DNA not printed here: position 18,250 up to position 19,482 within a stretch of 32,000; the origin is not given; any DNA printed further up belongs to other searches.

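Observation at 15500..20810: Compact island module of function-unknown genes, two structured non-coding segments and a mini tyrosine recombinase: best candidate for an undescribed system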

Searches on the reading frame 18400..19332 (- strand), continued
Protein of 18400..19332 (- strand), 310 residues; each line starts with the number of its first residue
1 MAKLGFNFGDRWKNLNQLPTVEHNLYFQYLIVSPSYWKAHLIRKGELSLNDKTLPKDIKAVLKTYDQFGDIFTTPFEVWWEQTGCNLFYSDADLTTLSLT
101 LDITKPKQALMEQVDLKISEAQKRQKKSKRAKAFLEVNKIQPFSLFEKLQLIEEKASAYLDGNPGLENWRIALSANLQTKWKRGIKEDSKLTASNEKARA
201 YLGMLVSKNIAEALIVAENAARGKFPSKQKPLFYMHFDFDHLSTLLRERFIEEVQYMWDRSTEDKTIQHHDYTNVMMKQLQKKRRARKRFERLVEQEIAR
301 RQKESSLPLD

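Call 80: search_solved_structures(query=A1, max_evalue=10)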
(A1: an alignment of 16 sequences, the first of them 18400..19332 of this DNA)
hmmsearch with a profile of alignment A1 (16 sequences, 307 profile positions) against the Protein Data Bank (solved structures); distinct sequences matched with E-value up to 10: 1.
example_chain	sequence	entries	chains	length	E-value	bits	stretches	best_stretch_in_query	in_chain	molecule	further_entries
6zhl_A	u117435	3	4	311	0.18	14.1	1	18-69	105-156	Small ribosomal subunit biogenesis GTPase RsgA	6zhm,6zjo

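Call 85: fold_search(model_id=the predicted structure, library=viral)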
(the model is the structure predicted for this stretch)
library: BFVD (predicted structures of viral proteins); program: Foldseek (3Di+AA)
matches with E <= 10: 115; with E <= 0.001: 0
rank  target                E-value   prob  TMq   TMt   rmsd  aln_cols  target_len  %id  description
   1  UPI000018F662         1.3e+00  0.06  0.14  0.10  23.1       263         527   11  (no name look-up for this kind of identifier)
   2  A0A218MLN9            1.7e+00  0.06  0.15  0.09  25.6       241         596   12  Uncharacterized protein [uncultured virus]
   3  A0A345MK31            1.9e+00  0.04  0.10  0.14  19.8       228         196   13  Uncharacterized protein [Bacillus phage BSP38]
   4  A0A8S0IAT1            2.1e+00  0.08  0.09  0.09  15.7       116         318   16  (no name in the UniProt tables at hand)
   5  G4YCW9                2.1e+00  0.04  0.13  0.14  23.5       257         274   12  (no name in the UniProt tables at hand)
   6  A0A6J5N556            2.4e+00  0.04  0.16  0.07  28.1       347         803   14  Uncharacterized protein [uncultured Caudovirales phage]
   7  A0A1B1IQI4            2.4e+00  0.04  0.12  0.05  29.4       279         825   19  (no name in the UniProt tables at hand)
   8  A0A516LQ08            2.8e+00  0.05  0.15  0.12  27.8       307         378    9  (no name in the UniProt tables at hand)
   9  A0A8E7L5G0            3.0e+00  0.05  0.14  0.19  19.1       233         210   15  Replication-associated protein [Emberiza tristrami Genomoviridae sp.]
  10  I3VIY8                3.0e+00  0.03  0.13  0.10  19.8       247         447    9  Nucleoprotein [Sunshine Coast virus]
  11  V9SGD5                3.0e+00  0.03  0.14  0.07  27.6       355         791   12  Uncharacterized protein [Tunisvirus fontaine2]
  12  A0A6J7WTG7            3.1e+00  0.03  0.13  0.12  20.1       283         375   10  Uncharacterized protein [uncultured Caudovirales phage]
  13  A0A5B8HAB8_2          3.1e+00  0.02  0.11  0.06  23.7       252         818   11  Nudix hydrolase domain-containing protein [Rhizoctonia solani dsRNA virus 10]
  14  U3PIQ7                3.1e+00  0.01  0.09  0.05  29.6       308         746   10  Internal virion protein [Burkholderia phage JG068]
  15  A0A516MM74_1          3.3e+00  0.02  0.14  0.06  24.3       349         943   11  (no name in the UniProt tables at hand)
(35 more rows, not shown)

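Call 106: search_dna_similar(query=window:18400-19332:-, collection=plasmids, mode=protein, max_rows=12, max_evalue=0.001)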
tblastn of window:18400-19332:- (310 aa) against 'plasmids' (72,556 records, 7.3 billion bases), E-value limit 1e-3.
No match.

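Call 109: search_protein_families(library=phrogs, proteins=[L091:41-928:+, L091:1816-4797:+, L091:4821-5684:+, L093:20-3430:+, L095:240-1016:+, L095:1579-3843:+, L095:12320-13129:+], max_evalue=0.001)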
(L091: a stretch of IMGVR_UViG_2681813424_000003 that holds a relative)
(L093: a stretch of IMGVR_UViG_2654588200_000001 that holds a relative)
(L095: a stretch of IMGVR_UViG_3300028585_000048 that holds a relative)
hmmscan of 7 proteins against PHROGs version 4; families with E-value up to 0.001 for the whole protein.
L091:41-928:+ (295 aa): 4 families
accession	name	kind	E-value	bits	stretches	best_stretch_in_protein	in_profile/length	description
phrog_31539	-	unknown function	6.2e-110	369.8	1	2-295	570-893/899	-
phrog_496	-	tail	1.2e-06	28.5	1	30-168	398-528/769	tail fiber protein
phrog_37728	-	unknown function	0.00011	20.5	1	90-164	1324-1398/1894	-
phrog_16534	-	tail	0.00012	22.8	0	112-183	177-245/322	tail fiber protein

L091:1816-4797:+ (993 aa): 3 families
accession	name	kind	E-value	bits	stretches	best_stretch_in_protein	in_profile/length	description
phrog_2871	-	tail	2.8e-259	864.9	1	45-985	118-1101/1456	tail protein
phrog_23426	-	tail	4.8e-09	36.5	1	516-617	335-434/502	tail protein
phrog_1082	-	tail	2.4e-05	23.3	1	682-776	172-265/1061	tail assembly protein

L091:4821-5684:+ (287 aa): 7 families
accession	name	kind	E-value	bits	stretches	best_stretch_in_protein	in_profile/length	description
phrog_2647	-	head and packaging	4e-10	40.3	2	133-197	30-96/336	head decoration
phrog_6907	-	unknown function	3.2e-09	38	1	82-134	36-90/99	-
phrog_5207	-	unknown function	2.7e-07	30.4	1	34-103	255-318/689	-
phrog_8437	-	unknown function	5.4e-07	30.3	0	111-151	82-120/230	-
phrog_21412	-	tail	2e-06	26.9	0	40-85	1012-1058/1452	tail fiber protein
phrog_38707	-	unknown function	5.4e-06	26.3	0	40-69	337-366/675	-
phrog_17509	-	unknown function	9.5e-05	23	0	159-215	94-149/281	-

L093:20-3430:+ (1136 aa): 4 families
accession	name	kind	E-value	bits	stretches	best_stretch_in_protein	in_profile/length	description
phrog_32822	-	head and packaging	7.8e-12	44.7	1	889-957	1209-1277/1548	virion structural protein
phrog_26466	-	unknown function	1.1e-07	30.3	1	276-334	1809-1867/2337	-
phrog_1101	-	tail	1.4e-06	27.5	1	882-982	1047-1151/1405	tail protein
phrog_7841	-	unknown function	0.00027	21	0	508-563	176-231/489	-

L095:240-1016:+ (258 aa): 10 families
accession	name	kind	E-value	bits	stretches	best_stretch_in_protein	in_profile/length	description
phrog_31539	-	unknown function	8.9e-22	78.1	1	6-153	602-749/899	-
phrog_1396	-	tail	5.1e-12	46.7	1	16-257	96-340/504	tail fiber protein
phrog_2557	-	head and packaging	9.1e-12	45.4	1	46-258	372-533/534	virion structural protein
phrog_2589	-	tail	1.8e-11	42.2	1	7-161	3404-3562/3686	tail protein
phrog_4209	-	tail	7.6e-09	36.1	1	94-257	251-405/406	tail fiber protein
phrog_5269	-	unknown function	3.4e-06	27.1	1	36-151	195-317/564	-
phrog_37728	-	unknown function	5.4e-06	24.8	1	55-129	1316-1391/1894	-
phrog_496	-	tail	2e-05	24.4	1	6-150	372-538/769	tail fiber protein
phrog_11518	-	tail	2.4e-05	23.8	1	11-228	424-626/812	tail fiber protein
phrog_5911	-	tail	0.00059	17.3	1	5-127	463-573/3089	tail protein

L095:1579-3843:+ (754 aa): 0 families

L095:12320-13129:+ (269 aa): 21 families
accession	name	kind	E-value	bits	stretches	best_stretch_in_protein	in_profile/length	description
phrog_4757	-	unknown function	2.3e-16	61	1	72-212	86-223/359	-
phrog_23820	-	tail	4.1e-10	41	1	73-160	90-182/221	tail fiber protein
phrog_32311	-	unknown function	5e-09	36.5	1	20-131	222-333/577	-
phrog_38759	-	unknown function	7.2e-08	32.3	1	74-166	191-278/920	-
phrog_2631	-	tail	1.5e-07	31.5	1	72-131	373-425/644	tail fiber protein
phrog_24456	-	tail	3.2e-07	29.8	1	83-142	339-396/972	tail fiber protein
phrog_1197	-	tail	2.2e-06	28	1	73-126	188-238/715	tail protein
phrog_7765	-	unknown function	2.9e-06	26.8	1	82-130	235-283/578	-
phrog_18608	-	unknown function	5.1e-06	27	1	89-127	171-209/416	-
phrog_7032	-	tail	7.4e-06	25.3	1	84-137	283-334/866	tail fiber protein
phrog_819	-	tail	3e-05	23.4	1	31-86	554-610/1024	tail protein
phrog_1658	-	unknown function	3.3e-05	24.7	1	31-72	71-110/239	-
phrog_454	-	tail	3.7e-05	23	1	84-123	318-357/1376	tail fiber protein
phrog_5073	-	tail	6.3e-05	23.2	1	38-81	320-376/519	tail fiber protein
phrog_366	-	tail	6.9e-05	23.5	1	37-85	173-218/474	tail fiber protein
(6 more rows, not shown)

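Call 110: search_protein_representatives(alignment_id=A1)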
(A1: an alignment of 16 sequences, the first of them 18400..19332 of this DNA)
Query: 16 sequences, 307 profile positions. Proteins with E-value up to 0.001 (for the whole library): 858; up to 1e-10: 488; up to 1e-30: 176. The best 150 are listed.
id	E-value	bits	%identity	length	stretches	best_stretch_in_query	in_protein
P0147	1.7e-121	421.5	-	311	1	2-305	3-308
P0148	9.5e-83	294.2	-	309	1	9-297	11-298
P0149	4.6e-78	278.9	-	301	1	16-298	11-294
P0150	3.1e-74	266.3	-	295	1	8-252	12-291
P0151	3.8e-74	266.0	-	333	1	15-273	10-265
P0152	8.1e-73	261.6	-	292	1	3-271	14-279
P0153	1.4e-70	254.3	-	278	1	4-263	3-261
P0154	3.2e-70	253.1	-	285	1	3-281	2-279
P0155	1.9e-67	244.0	-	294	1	1-293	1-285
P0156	1.2e-65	238.1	-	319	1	15-253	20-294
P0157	9.3e-65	235.2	-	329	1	7-255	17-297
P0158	1.3e-64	234.7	-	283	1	3-282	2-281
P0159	8.6e-64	232.0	-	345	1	1-272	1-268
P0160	4.0e-63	229.8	-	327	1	3-271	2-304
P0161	2.0e-62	227.5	-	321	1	5-300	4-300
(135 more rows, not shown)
